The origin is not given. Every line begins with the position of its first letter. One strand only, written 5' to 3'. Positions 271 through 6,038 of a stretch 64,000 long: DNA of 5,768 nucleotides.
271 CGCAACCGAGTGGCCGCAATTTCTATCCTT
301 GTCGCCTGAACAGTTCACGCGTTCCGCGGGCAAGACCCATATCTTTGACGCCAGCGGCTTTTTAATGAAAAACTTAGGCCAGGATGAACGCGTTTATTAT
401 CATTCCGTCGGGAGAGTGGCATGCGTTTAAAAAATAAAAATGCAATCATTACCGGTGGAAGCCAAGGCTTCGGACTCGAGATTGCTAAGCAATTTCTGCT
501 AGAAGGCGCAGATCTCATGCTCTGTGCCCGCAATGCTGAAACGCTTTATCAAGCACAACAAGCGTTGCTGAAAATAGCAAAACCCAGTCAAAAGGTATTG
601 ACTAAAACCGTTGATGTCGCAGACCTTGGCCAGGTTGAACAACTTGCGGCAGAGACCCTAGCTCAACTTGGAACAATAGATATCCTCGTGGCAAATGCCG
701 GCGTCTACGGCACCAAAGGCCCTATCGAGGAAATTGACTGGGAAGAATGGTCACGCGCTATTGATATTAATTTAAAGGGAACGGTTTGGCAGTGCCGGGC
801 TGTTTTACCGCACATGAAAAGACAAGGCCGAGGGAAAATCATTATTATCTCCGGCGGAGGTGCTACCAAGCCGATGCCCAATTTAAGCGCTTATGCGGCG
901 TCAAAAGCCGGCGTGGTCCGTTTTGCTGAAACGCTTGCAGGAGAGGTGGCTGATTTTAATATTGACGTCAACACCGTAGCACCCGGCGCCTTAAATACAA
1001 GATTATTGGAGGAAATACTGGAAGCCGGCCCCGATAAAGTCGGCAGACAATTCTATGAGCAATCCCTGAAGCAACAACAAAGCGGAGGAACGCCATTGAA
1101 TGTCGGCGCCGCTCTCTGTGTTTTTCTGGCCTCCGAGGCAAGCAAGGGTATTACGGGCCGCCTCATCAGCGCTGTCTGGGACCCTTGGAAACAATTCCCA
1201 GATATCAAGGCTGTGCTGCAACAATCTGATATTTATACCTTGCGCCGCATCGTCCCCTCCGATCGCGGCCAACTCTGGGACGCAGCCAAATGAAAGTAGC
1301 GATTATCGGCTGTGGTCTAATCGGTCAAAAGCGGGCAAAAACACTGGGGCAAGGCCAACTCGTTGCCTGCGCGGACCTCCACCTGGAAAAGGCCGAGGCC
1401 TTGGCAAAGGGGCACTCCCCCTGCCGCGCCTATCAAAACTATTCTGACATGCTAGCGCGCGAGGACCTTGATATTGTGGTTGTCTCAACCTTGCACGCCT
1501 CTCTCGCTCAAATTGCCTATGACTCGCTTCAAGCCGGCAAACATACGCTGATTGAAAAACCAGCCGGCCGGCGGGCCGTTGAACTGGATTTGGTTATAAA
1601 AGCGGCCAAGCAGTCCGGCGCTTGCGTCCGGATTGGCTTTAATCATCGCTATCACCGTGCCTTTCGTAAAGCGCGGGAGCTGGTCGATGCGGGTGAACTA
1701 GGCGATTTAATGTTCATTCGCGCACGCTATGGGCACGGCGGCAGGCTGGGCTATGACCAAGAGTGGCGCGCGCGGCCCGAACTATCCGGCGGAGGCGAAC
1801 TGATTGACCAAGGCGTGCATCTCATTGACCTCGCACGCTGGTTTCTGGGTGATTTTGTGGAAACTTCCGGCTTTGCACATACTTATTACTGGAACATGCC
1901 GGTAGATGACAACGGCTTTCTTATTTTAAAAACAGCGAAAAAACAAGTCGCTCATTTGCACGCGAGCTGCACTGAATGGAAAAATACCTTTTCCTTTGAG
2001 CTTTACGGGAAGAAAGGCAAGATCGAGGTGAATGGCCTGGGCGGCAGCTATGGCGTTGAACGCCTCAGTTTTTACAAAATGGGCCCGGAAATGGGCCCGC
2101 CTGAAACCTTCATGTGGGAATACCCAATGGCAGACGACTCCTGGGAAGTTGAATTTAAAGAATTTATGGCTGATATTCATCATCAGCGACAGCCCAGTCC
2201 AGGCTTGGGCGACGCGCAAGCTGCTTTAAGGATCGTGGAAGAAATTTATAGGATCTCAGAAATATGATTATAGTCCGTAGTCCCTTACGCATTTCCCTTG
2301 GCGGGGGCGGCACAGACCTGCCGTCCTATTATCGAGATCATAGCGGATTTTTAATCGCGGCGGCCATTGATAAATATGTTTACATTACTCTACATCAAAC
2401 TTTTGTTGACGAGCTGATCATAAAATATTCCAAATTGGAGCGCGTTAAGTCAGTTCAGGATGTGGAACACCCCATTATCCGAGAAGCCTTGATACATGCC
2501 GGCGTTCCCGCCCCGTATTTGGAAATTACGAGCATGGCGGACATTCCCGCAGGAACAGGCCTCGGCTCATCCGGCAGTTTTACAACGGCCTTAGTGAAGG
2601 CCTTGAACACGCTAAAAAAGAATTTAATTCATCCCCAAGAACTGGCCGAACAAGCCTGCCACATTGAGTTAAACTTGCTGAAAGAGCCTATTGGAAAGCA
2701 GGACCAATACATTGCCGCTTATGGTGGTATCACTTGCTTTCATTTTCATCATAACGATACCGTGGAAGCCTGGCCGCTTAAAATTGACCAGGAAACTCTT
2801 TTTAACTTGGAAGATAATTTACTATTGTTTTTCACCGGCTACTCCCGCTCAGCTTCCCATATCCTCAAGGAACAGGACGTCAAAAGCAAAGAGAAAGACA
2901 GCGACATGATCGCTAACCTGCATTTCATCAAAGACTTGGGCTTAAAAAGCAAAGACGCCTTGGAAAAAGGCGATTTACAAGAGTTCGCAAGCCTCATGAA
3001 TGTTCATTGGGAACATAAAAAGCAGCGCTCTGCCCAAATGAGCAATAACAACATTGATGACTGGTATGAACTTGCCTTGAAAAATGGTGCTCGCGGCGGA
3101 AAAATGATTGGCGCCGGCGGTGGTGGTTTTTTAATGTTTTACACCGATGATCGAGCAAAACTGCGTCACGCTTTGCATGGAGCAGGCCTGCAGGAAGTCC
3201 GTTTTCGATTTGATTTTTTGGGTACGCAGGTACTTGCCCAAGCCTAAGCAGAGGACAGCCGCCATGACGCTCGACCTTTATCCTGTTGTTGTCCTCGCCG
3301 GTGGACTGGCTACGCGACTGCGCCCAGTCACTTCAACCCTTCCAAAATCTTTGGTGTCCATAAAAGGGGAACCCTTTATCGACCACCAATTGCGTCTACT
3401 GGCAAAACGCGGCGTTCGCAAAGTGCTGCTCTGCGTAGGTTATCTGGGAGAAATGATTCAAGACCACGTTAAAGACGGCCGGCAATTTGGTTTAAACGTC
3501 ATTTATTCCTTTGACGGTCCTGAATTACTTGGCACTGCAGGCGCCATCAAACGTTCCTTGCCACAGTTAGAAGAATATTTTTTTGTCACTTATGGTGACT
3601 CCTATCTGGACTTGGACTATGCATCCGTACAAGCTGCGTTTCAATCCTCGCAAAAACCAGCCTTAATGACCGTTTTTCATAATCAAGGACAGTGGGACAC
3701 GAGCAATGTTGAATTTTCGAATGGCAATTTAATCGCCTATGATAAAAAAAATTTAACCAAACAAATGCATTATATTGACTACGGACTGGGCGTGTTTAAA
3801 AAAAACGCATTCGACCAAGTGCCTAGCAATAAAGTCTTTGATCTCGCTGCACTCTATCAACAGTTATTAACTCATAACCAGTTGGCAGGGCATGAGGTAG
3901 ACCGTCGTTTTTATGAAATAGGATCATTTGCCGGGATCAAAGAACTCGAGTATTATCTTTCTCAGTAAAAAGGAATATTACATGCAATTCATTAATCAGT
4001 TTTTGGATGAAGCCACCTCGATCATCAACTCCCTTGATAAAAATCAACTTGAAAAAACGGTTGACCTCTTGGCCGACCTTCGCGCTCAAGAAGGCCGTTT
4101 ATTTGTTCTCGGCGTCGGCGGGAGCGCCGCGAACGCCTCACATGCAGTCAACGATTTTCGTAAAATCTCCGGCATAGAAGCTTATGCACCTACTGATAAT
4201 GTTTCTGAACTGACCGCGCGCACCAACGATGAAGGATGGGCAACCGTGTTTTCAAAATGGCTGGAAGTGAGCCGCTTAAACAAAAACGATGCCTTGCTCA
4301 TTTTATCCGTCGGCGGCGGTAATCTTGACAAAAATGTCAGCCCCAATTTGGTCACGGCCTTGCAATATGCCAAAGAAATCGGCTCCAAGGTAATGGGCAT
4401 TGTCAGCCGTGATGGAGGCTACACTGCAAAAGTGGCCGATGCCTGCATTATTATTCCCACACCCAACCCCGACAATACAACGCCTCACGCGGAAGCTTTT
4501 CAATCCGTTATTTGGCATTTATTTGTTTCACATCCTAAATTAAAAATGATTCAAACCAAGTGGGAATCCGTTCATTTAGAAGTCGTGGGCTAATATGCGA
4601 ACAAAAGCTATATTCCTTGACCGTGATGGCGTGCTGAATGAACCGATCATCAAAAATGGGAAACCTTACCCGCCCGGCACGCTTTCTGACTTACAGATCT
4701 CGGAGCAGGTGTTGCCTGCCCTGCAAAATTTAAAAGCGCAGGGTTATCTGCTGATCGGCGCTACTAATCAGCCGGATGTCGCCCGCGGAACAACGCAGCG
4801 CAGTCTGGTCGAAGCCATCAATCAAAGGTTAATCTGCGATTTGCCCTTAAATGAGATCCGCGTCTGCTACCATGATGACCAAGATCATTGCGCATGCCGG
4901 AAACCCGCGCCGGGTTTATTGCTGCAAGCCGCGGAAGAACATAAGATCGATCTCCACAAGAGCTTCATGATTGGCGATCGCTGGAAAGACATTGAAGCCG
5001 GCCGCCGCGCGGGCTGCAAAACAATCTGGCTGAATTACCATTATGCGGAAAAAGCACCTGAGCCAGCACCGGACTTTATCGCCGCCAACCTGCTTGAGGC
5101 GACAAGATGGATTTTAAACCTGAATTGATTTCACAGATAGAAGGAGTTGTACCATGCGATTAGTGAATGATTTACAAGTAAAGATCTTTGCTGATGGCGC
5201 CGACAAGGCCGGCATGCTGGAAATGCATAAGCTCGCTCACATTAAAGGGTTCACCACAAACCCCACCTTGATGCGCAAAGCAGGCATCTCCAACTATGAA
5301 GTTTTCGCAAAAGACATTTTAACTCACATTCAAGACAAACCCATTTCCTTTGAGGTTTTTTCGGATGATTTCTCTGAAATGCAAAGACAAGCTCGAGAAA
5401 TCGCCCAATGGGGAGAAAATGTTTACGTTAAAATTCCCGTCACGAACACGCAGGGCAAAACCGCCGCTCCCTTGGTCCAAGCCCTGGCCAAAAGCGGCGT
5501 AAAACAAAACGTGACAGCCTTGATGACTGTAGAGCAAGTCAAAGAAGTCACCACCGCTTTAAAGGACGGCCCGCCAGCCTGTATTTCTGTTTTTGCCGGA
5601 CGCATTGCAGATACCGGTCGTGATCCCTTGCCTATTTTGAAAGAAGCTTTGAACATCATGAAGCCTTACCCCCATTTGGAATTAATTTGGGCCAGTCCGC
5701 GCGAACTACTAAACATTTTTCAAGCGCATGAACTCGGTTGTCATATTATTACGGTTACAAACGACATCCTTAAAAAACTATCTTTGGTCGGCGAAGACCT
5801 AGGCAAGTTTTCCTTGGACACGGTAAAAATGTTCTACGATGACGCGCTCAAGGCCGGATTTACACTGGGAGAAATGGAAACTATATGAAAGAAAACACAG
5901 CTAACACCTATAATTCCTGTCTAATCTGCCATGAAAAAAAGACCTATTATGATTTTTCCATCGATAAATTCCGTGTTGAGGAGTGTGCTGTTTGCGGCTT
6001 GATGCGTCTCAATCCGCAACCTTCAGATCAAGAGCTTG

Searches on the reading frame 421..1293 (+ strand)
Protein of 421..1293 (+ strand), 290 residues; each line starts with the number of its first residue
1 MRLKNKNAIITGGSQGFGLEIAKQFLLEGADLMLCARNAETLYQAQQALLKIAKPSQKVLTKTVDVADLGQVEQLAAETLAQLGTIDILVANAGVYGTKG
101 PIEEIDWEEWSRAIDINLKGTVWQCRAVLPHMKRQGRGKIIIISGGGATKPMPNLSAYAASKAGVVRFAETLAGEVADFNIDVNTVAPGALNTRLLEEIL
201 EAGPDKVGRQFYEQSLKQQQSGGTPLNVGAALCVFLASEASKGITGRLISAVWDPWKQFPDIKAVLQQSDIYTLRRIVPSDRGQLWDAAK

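Call 64: search_protein_families(library=pfam, proteins=[window:421-1293:+], max_evalue=0.00001)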
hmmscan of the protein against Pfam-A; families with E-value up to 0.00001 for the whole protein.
window:421-1293:+ (290 aa): 4 families
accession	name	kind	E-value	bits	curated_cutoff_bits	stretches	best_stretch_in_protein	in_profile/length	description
PF00106.31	adh_short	-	4.8e-56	189.8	26.6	1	6-200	1-191/195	short chain dehydrogenase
PF13561.12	adh_short_C2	-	9e-48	163.3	27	1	15-249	6-229/236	Enoyl-(Acyl carrier protein) reductase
PF08659.16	KR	-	3.1e-11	44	22.6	1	9-163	4-154/180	KR domain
PF23441.1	SDR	-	6.1e-09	36.1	27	1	2-201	4-204/258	SDR-like rossmann domain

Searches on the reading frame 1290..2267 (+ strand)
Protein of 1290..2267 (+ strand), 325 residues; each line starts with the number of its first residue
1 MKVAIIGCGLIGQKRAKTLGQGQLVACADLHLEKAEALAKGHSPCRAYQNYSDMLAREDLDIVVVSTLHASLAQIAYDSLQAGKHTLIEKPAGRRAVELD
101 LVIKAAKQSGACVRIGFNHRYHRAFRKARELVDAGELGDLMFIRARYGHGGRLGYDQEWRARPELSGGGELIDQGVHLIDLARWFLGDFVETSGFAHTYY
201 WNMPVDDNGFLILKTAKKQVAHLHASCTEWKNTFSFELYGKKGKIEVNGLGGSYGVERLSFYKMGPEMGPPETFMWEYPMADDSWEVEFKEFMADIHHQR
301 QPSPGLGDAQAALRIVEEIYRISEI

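Call 64: search_protein_families(library=pfam, proteins=[window:1290-2267:+], max_evalue=0.00001)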
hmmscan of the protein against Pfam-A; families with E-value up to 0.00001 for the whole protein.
window:1290-2267:+ (325 aa): 4 families
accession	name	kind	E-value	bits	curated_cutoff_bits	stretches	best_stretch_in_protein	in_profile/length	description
PF22725.1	GFO_IDH_MocA_C3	-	1e-30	106.7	27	1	125-246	1-124/124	GFO/IDH/MocA C-terminal domain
PF02894.22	GFO_IDH_MocA_C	-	1.1e-18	68.3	22.9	1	129-321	1-208/218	Oxidoreductase family, C-terminal alpha/beta domain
PF01408.29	GFO_IDH_MocA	-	1.5e-16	61.6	24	1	1-117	1-120/120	Oxidoreductase family, NAD-binding Rossmann fold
PF03447.22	NAD_binding_3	-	3.5e-07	31.4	24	1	7-89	1-88/116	Homoserine dehydrogenase, NAD binding domain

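Call 66: search_protein_families(library=ncbifam, proteins=[window:1290-2267:+], max_evalue=1e-8)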
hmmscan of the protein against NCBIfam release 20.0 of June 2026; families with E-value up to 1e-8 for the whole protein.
window:1290-2267:+ (325 aa): 9 families
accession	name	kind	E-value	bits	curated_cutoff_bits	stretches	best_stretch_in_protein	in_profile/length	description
TIGR04380.1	myo_inos_iolG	equivalog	1.9e-34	119.1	355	1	1-319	2-319/330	inositol 2-dehydrogenase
NF052479.1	LevoglcsnDh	equivalog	4.5e-26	91.4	650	1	27-219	41-235/386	levoglucosan dehydrogenase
NF040723.1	UDP-GlcNAcDh_Arch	equivalog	5e-23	82.1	450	1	1-220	1-210/302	UDP-N-acetylglucosamine 3-dehydrogenase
NF052679.1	InsChiInosDhIolG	equivalog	4.3e-17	62.2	540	1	1-188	3-187/343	bifunctional inositol 2-dehydrogenase/D-chiro-inositol 1-dehydrogenase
NF041392.1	XylDh_Gfo6_Halo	equivalog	1.1e-14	54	350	1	33-249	53-277/350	D-xylose 1-dehydrogenase Gfo6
NF058561.1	BT_2158_fam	equivalog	2e-13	49.7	750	1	2-143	37-180/487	glycoside 3-dehydrogenase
NF008607.0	PRK11579.1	subfamily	6.9e-11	41.7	330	1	41-243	46-245/346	oxidoreductase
NF058563.1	BT_2159_fam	equivalog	3.4e-10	39.5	650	1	1-189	1-186/350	disaccharide 3-dehydrogenase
NF007574.0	PRK10206.1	equivalog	5.1e-10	38.9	352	1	47-181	53-182/345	oxidoreductase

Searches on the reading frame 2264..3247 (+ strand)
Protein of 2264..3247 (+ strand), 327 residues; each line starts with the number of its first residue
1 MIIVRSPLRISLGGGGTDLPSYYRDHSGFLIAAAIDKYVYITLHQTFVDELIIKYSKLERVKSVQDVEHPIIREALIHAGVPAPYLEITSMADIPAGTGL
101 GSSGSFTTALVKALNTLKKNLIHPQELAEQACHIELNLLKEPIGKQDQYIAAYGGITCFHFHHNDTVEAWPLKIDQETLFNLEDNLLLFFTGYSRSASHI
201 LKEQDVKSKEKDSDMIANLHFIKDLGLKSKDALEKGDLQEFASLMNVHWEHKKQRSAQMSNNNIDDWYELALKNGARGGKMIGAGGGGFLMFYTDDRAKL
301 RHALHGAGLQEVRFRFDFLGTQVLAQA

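Call 64: search_protein_families(library=pfam, proteins=[window:2264-3247:+], max_evalue=0.00001)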
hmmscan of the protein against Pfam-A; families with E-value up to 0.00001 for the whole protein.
window:2264-3247:+ (327 aa): 2 families
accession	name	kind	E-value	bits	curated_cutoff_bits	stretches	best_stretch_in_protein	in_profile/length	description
PF00288.32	GHMP_kinases_N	-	2.3e-13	50.6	22.3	1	80-155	15-87/87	GHMP kinases N terminal domain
PF08544.19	GHMP_kinases_C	-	6.8e-11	42.9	21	1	231-304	3-79/85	GHMP kinases C terminal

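Call 66: search_protein_families(library=ncbifam, proteins=[window:2264-3247:+], max_evalue=1e-8)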
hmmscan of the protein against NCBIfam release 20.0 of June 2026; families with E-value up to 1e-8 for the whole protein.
window:2264-3247:+ (327 aa): 6 families
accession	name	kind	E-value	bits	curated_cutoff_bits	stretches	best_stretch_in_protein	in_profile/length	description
NF049969.1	GlMnHpPKinHddA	equivalog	3.5e-50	171.4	600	1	3-301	4-311/338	D-glycero-D-manno-heptose 7-phosphate kinase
NF009948.0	PRK13412.1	equivalog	4.1e-28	97.6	721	1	86-296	727-937/974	bifunctional fucokinase/fucose-1-phosphate guanylyltransferase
TIGR00549.1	mevalon_kin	equivalog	2e-25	89.8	163.05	1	31-291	20-274/276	mevalonate kinase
NF003006.0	PRK03817.1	equivalog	1.8e-17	63.4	443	1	1-296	1-316/352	galactokinase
NF003036.0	PRK03926.1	equivalog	9.5e-17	61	403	1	31-296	25-271/302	mevalonate kinase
TIGR00131.1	gal_kin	equivalog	3.4e-09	36.1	226.65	0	86-158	111-183/388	galactokinase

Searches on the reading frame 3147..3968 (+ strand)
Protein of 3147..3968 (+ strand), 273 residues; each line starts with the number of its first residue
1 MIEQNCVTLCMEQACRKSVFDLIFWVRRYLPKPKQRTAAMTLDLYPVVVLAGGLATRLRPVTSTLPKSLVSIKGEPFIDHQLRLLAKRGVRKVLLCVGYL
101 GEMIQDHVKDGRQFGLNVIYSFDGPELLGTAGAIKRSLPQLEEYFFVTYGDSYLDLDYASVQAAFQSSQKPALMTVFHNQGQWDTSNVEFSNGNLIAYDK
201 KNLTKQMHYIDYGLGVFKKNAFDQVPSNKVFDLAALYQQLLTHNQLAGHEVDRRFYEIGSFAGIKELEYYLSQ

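Call 64: search_protein_families(library=pfam, proteins=[window:3147-3968:+], max_evalue=0.00001)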
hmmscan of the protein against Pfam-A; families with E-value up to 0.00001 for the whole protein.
window:3147-3968:+ (273 aa): 2 families
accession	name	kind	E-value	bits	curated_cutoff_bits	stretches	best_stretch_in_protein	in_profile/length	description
PF00483.29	NTP_transferase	-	3.6e-20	73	21.2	1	48-182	3-141/245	Nucleotidyl transferase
PF12804.13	NTP_transf_3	-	1.6e-11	45.1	27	1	47-183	1-127/160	MobA-like NTP transferase domain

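Call 66: search_protein_families(library=ncbifam, proteins=[window:3147-3968:+], max_evalue=1e-8)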
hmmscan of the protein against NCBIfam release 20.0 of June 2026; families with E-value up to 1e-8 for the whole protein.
window:3147-3968:+ (273 aa): 12 families
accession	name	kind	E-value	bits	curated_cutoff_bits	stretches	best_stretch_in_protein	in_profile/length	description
NF045761.1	NAMPUrTaseMurU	equivalog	4.2e-36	124.9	250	1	48-268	4-224/226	N-acetylmuramate alpha-1-phosphate uridylyltransferase MurU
NF049965.1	GlMnHpPGnyltfHddC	equivalog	1.2e-28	100.2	300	1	48-259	4-209/221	D-glycero-D-manno-heptose 1-phosphate guanosyltransferase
TIGR03992.1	Arch_glmU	subfamily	9e-26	90.6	292.1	1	47-258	3-214/393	bifunctional sugar-1-phosphate nucleotidylyltransferase/acetyltransferase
NF052502.1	man1P_GTase_Rv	exception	2.9e-23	82.3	440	1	47-249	3-208/352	mannose-1-phosphate guanylyltransferase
NF045697.1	MurNAcPUrMurU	equivalog_domain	2.3e-19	69.8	370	1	48-260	1-217/229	N-acetylmuramate alpha-1-phosphate uridylyltransferase MurU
TIGR02623.1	G1P_cyt_trans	equivalog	1.3e-18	67.4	300.25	1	47-108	3-64/255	glucose-1-phosphate cytidylyltransferase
TIGR01208.1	rmlA_long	equivalog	3.4e-18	65.6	320.25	1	48-178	3-134/353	glucose-1-phosphate thymidylyltransferase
NF041313.1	UDPGP_AglF_Halo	equivalog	9.8e-18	64.5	400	1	48-171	4-125/234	UTP--glucose-1-phosphate uridylyltransferase AglF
TIGR01207.1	rmlA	equivalog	2.6e-11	43.2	360.65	1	48-223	3-181/286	glucose-1-phosphate thymidylyltransferase RfbA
NF041173.1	Sug_nt_acttase_Thmprot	equivalog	2.2e-10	40.1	600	1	47-217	3-168/405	bifunctional sugar-1-phosphate nucleotidylyltransferase/acetyltransferase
NF012024.0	PRK15480.1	equivalog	7.4e-10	38.4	588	1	48-220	7-182/292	glucose-1-phosphate thymidylyltransferase RfbA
TIGR01173.1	glmU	equivalog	2.5e-09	36.5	366.85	1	47-170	3-119/452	bifunctional UDP-N-acetylglucosamine diphosphorylase/glucosamine-1-phosphate N-acetyltransferase GlmU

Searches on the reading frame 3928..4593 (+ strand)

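Call 64: search_protein_families(library=pfam, proteins=[window:3928-4593:+], max_evalue=0.00001)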
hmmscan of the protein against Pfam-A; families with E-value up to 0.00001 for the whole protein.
window:3928-4593:+ (221 aa): 1 family
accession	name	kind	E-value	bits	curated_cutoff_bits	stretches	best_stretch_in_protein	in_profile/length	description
PF13580.11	SIS_2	-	3.2e-12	47.1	27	1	24-160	1-138/138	SIS domain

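Call 66: search_protein_families(library=ncbifam, proteins=[window:3928-4593:+], max_evalue=1e-8)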
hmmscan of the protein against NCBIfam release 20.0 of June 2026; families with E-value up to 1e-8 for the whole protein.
window:3928-4593:+ (221 aa): 4 families
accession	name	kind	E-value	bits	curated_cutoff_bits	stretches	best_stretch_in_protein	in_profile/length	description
TIGR00441.1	gmhA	equivalog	8.5e-17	61.6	209.45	1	45-182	1-136/154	D-sedoheptulose 7-phosphate isomerase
NF001628.0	PRK00414.1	equivalog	3.9e-14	52.7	265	1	18-178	2-164/192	D-sedoheptulose 7-phosphate isomerase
NF010546.0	PRK13936.1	equivalog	2e-12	47.3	276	1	38-177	26-164/197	phosphoheptose isomerase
NF010547.0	PRK13938.1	equivalog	6.6e-11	42.2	320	1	47-179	38-167/196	D-sedoheptulose 7-phosphate isomerase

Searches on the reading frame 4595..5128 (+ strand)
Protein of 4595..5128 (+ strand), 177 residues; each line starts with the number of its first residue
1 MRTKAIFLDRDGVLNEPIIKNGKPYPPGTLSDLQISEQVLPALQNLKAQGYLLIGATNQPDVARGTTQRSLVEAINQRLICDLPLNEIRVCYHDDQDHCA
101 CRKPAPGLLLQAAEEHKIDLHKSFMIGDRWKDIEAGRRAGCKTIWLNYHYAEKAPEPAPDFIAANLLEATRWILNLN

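Call 64: search_protein_families(library=pfam, proteins=[window:4595-5128:+], max_evalue=0.00001)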
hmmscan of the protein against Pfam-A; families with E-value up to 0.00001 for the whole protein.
window:4595-5128:+ (177 aa): 3 families
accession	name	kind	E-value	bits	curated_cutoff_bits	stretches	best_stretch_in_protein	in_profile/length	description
PF13242.12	Hydrolase_like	-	2e-15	56.9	22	1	101-169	2-75/75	HAD-hyrolase-like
PF00702.32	Hydrolase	-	5e-10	40.5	26.4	1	35-140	99-191/191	haloacid dehalogenase-like hydrolase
PF13419.12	HAD_2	-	1.4e-09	38.7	23.8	1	97-145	129-177/178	Haloacid dehalogenase-like hydrolase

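Call 66: search_protein_families(library=ncbifam, proteins=[window:4595-5128:+], max_evalue=1e-8)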
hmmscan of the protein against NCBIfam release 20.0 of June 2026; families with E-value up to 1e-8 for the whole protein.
window:4595-5128:+ (177 aa): 11 families
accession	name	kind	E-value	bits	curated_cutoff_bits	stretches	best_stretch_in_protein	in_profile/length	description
TIGR01656.1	Histidinol-ppas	subfamily_domain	3.1e-36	124.5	84.15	1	4-146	1-145/149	histidinol-phosphate phosphatase domain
NF005264.0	PRK06769.1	equivalog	1.5e-34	119.3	217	1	2-175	3-173/175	HAD-IIIA family hydrolase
NF006506.0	PRK08942.1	equivalog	1.8e-31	109.1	178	1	3-146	3-146/182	D-glycero-beta-D-manno-heptose 1,7-bisphosphate 7-phosphatase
TIGR00213.1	GmhB_yaeD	subfamily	1.1e-26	93.6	149.6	1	4-155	2-158/176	D-glycero-beta-D-manno-heptose 1,7-bisphosphate 7-phosphatase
TIGR01662.1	HAD-SF-IIIA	subfamily_domain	4.1e-25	88.5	44.6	1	4-146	1-138/141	HAD-IIIA family hydrolase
NF050049.1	HBPPhtaseGmhB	domain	2.1e-23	83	250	1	1-146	1-143/171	D-glycero-alpha-D-manno-heptose-1,7-bisphosphate 7-phosphatase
NF003937.0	PRK05446.1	equivalog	5.7e-20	71.6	443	1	1-149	1-151/355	bifunctional histidinol-phosphatase/imidazoleglycerol-phosphate dehydratase HisB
TIGR01261.1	hisB_Nterm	equivalog_domain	2.6e-17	62.8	140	1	4-144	2-144/161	histidinol-phosphatase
NF009695.0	PRK13222.1-2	equivalog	1.3e-13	51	225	1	37-173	97-222/226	phosphoglycolate phosphatase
TIGR01449.2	PGP_bact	equivalog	6.9e-10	38.8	180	1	39-158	90-197/213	phosphoglycolate phosphatase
NF009696.0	PRK13222.1-3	equivalog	1.5e-09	37.9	359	1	96-163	136-201/223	N-acetylmuramic acid 6-phosphate phosphatase MupP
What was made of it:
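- On ADP-heptose pathway (GmhA-HldE-GmhB-HldD): A GmhB-like gene lies elsewhere, at 4595-5128 (call 66).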

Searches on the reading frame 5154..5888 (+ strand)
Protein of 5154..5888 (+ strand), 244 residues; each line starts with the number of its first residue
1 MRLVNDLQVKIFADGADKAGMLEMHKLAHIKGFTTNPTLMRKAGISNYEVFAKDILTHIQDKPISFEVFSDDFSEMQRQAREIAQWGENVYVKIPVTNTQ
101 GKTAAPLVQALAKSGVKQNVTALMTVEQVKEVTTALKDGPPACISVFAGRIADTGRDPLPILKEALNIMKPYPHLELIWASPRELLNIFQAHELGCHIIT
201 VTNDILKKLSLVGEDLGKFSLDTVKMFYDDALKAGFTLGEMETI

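Call 64: search_protein_families(library=pfam, proteins=[window:5154-5888:+], max_evalue=0.00001)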
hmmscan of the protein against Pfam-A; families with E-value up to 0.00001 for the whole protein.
window:5154-5888:+ (244 aa): 1 family
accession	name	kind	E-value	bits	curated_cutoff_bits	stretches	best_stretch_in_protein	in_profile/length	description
PF00923.25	TAL_FSA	-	1.4e-40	139.9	27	1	11-215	1-238/285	Transaldolase/Fructose-6-phosphate aldolase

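Call 66: search_protein_families(library=ncbifam, proteins=[window:5154-5888:+], max_evalue=1e-8)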
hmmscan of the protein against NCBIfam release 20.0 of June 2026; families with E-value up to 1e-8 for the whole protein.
window:5154-5888:+ (244 aa): 4 families
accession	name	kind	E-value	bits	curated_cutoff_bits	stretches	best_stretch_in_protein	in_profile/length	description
TIGR02134.1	transald_staph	equivalog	4e-100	334.4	281.95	1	5-237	2-234/236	transaldolase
TIGR00875.1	fsa_talC_mipB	equivalog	3.1e-26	92.1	245.95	1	10-209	2-192/213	fructose-6-phosphate aldolase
NF009299.0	PRK12656.1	equivalog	4e-12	46.1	214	1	24-208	16-195/222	fructose-6-phosphate aldolase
NF009296.0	PRK12653.1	subfamily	2.7e-09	37.1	306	1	11-208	3-193/220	fructose-6-phosphate aldolase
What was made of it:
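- On Lincosamide-type octose line (LmbR/N/P/K/O): The defining set is instead found at window 421-5888 (calls 64, 66).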
